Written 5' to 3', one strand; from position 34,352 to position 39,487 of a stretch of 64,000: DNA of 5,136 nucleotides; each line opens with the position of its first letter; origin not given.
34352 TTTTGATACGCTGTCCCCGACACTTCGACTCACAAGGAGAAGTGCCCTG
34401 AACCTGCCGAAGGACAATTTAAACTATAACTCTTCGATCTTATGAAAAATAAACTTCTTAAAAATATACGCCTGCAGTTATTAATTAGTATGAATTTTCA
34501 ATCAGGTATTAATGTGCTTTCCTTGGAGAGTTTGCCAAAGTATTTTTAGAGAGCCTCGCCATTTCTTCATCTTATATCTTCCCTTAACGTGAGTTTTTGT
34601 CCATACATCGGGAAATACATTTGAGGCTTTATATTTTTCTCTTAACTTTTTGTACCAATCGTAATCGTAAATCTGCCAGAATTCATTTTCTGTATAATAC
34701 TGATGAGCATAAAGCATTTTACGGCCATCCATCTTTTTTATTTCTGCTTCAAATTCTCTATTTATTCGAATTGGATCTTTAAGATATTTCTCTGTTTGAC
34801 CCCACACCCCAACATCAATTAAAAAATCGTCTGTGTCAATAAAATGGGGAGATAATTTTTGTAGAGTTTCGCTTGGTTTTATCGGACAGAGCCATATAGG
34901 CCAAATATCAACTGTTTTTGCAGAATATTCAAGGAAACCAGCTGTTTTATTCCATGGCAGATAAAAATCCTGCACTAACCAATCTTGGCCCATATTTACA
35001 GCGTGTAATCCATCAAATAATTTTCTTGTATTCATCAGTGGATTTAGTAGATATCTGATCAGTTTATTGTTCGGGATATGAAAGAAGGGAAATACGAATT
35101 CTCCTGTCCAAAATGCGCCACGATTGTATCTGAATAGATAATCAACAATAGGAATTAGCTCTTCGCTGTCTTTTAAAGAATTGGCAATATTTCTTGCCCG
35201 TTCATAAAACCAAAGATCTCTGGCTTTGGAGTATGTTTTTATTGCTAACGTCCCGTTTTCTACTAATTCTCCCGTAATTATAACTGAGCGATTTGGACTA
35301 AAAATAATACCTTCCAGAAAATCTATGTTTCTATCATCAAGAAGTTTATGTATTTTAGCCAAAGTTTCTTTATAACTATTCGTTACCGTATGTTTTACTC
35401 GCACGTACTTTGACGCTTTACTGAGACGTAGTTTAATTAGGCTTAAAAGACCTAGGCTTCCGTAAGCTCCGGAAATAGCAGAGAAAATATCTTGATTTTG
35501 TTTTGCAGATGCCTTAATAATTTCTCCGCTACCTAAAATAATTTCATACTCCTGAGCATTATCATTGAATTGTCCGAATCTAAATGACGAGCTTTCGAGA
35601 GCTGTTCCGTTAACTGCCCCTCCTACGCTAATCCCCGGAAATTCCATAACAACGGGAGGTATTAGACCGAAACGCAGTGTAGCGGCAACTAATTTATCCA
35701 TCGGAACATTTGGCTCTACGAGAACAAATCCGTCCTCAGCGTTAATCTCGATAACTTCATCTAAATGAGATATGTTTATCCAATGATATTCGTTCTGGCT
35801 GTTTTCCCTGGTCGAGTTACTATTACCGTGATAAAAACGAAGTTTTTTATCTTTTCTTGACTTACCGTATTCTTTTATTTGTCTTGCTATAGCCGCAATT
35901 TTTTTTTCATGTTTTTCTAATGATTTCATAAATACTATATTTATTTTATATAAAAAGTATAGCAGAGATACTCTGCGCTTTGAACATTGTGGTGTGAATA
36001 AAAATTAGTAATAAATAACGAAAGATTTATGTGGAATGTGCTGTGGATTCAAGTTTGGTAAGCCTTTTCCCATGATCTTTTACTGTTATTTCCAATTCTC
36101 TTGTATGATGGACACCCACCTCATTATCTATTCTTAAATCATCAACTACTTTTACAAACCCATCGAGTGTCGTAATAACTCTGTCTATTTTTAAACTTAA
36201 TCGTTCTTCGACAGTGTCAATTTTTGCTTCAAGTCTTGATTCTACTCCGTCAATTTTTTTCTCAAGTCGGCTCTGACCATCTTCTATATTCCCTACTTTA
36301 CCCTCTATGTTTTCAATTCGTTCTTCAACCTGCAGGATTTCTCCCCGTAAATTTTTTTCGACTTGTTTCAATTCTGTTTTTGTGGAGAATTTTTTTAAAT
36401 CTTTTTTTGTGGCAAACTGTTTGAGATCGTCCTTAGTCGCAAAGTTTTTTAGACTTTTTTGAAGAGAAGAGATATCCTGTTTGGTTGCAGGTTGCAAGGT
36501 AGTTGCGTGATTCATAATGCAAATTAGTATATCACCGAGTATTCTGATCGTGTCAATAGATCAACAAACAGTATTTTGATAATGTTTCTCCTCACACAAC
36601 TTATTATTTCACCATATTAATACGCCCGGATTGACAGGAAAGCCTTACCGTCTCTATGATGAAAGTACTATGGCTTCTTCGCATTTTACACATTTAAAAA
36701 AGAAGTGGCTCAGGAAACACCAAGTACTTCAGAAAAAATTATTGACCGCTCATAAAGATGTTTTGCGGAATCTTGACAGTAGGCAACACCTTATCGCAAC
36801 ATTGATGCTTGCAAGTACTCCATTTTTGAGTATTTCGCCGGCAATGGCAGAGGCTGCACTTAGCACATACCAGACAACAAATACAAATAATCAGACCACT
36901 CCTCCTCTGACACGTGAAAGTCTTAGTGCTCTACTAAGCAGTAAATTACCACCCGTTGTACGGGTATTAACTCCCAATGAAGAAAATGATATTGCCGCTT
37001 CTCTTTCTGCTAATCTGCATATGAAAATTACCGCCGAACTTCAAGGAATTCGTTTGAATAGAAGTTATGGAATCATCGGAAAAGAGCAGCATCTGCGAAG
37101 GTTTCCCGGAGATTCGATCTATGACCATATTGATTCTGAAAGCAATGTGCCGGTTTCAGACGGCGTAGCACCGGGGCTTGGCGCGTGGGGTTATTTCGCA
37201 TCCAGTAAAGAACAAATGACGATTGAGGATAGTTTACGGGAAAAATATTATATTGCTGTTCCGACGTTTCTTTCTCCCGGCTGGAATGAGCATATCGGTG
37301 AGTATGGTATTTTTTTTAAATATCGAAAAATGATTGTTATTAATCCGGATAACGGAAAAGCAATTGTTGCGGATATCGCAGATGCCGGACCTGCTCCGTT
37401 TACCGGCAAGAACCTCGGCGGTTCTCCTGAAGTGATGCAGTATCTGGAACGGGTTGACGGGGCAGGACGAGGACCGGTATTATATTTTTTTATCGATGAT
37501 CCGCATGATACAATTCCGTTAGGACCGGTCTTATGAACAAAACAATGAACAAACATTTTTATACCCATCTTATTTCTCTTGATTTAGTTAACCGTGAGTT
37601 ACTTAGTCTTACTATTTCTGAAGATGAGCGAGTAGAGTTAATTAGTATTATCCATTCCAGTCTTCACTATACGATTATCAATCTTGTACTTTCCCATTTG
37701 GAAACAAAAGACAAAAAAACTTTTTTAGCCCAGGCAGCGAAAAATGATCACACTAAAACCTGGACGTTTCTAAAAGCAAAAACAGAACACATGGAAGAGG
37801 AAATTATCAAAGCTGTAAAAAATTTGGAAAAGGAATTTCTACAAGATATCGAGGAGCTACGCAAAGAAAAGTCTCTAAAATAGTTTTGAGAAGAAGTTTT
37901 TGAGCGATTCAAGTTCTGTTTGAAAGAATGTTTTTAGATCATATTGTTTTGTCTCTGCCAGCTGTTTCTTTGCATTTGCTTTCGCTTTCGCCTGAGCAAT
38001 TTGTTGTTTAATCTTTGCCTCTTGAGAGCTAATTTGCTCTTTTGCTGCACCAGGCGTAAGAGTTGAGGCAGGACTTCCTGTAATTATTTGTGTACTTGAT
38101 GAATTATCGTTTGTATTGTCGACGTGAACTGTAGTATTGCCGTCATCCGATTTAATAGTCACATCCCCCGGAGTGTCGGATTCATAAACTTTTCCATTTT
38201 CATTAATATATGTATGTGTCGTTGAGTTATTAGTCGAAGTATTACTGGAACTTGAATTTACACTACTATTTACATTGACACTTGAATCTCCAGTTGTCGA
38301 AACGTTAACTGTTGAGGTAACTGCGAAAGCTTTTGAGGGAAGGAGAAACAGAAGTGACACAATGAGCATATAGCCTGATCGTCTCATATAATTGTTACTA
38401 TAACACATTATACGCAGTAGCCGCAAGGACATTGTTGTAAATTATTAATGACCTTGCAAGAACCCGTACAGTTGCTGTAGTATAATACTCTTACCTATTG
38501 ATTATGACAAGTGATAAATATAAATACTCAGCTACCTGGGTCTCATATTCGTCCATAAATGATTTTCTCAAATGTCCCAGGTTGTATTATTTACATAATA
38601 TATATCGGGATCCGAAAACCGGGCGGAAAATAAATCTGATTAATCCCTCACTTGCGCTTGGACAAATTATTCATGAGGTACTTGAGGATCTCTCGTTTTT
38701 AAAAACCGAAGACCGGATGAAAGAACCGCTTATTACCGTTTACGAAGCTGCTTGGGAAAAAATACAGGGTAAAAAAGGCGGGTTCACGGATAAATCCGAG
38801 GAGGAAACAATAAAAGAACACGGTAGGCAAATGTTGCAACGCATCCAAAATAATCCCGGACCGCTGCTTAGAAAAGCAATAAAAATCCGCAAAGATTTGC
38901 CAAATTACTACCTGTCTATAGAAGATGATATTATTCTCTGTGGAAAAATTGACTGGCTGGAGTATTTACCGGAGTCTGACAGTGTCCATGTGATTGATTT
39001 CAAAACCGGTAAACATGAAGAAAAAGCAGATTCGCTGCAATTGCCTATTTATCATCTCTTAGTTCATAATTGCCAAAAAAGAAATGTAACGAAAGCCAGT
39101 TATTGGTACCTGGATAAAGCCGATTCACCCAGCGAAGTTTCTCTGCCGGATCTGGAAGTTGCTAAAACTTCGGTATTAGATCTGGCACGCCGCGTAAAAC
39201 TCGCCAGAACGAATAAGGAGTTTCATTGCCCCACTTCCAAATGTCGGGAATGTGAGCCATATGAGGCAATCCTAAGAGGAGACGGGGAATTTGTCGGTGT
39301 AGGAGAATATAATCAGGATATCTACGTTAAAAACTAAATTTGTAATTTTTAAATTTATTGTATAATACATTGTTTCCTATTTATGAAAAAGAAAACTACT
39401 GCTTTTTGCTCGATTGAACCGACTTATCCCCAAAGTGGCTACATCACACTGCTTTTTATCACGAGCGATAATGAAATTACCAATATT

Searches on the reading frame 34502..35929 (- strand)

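Call 49: search_protein_families(library=pfam, proteins=[window:34502-35929:-], max_evalue=0.00001)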
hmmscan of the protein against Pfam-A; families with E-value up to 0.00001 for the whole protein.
window:34502-35929:- (475 aa): 1 family
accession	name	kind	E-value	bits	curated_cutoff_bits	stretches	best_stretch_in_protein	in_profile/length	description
PF01565.28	FAD_binding_4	-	1.5e-13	51.1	26.4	1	8-140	10-138/139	FAD binding domain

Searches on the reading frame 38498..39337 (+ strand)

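Call 49: search_protein_families(library=pfam, proteins=[window:38498-39337:+], max_evalue=0.00001)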
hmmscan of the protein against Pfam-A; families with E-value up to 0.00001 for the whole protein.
window:38498-39337:+ (279 aa): 1 family
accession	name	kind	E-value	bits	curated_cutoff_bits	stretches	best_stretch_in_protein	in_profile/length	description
PF12705.13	PDDEXK_1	-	1.9e-23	84.1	22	1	15-253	2-241/247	PD-(D/E)XK nuclease superfamily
